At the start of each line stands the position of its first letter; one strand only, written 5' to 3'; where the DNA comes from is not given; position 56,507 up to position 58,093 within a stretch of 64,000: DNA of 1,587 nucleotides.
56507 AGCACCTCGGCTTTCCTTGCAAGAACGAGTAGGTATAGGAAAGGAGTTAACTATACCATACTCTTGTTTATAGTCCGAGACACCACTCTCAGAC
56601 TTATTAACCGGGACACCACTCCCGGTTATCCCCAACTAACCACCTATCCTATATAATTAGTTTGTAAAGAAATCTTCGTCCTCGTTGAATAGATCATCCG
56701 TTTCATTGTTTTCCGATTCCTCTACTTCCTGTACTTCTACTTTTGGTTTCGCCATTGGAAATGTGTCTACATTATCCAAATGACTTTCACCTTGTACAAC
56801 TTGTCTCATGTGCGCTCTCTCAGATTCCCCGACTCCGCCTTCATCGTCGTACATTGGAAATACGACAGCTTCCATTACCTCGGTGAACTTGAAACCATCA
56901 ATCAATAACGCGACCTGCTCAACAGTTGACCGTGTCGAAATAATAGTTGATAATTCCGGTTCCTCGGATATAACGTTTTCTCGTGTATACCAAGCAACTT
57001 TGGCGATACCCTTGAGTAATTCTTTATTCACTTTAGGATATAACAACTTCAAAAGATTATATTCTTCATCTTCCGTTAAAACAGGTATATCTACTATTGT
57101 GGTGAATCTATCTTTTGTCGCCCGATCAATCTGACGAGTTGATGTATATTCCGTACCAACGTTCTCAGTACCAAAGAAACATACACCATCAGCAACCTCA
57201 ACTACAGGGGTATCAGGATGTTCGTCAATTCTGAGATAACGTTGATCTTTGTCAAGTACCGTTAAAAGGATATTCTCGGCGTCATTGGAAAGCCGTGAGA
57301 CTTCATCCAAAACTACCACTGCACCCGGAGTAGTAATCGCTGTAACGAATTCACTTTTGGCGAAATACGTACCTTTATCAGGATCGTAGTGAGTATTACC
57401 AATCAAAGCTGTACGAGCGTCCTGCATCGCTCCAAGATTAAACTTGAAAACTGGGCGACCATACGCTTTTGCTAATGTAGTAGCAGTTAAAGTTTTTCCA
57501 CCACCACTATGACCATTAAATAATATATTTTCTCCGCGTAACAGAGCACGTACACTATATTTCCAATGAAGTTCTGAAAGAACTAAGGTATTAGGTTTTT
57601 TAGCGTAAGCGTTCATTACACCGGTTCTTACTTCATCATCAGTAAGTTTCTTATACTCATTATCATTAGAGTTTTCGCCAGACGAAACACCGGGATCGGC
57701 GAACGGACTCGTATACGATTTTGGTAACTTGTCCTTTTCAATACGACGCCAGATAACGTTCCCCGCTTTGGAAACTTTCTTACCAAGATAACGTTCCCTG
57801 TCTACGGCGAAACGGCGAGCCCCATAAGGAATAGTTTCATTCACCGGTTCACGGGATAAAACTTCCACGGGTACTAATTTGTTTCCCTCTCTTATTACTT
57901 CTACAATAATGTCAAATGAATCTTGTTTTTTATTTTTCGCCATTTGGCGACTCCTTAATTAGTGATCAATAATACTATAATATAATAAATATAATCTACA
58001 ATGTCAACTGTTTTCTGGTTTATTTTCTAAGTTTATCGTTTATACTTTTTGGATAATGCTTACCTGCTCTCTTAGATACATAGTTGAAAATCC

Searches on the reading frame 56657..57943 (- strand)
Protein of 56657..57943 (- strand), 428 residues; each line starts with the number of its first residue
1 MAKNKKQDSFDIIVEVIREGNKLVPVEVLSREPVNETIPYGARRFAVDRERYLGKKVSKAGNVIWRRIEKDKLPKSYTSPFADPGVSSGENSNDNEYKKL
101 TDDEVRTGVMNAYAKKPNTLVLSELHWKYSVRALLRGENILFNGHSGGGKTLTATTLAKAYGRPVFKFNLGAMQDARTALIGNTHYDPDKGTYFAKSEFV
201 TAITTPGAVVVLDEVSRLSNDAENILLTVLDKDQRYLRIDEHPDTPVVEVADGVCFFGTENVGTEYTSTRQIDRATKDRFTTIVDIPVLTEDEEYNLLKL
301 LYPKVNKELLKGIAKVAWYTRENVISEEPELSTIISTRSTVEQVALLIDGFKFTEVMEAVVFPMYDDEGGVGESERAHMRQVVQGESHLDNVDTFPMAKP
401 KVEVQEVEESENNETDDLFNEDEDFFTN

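Call 7: search_protein_families(library=phrogs, proteins=[window:56657-57943:-], max_evalue=0.00001)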
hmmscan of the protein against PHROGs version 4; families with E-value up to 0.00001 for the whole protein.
window:56657-57943:- (428 aa): 4 families
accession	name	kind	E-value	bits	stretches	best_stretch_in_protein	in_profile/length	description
phrog_249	-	moron, auxiliary metabolic gene and host takeover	7.7e-24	85.7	1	116-345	102-331/380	porphyrin biosynthesis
phrog_16448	-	other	8.7e-10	38.5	1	107-286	419-591/680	ATPase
phrog_168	-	DNA, RNA and nucleotide metabolism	7e-07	30.2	1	136-290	41-160/314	clamp loader of DNA polymerase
phrog_10401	-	other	4.9e-06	26.5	0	134-175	457-498/667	ATPase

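Call 66: search_protein_families(library=pfam, proteins=[window:56657-57943:-], max_evalue=0.001)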
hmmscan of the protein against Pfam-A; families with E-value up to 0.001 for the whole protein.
window:56657-57943:- (428 aa): 4 families
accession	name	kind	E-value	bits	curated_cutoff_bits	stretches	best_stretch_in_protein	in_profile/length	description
PF07728.20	AAA_5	-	4e-14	53.2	22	1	140-280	2-139/139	AAA domain (dynein-related subfamily)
PF00004.35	AAA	-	3.6e-07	31.1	21.2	1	140-287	1-130/131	ATPase family associated with various cellular activities (AAA)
PF00158.32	Sigma54_activat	-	6.9e-05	23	20.2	1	137-234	22-121/168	Sigma-54 interaction domain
PF07724.20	AAA_2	-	0.00052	20.5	27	0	139-232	5-101/166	AAA domain (Cdc48 subfamily)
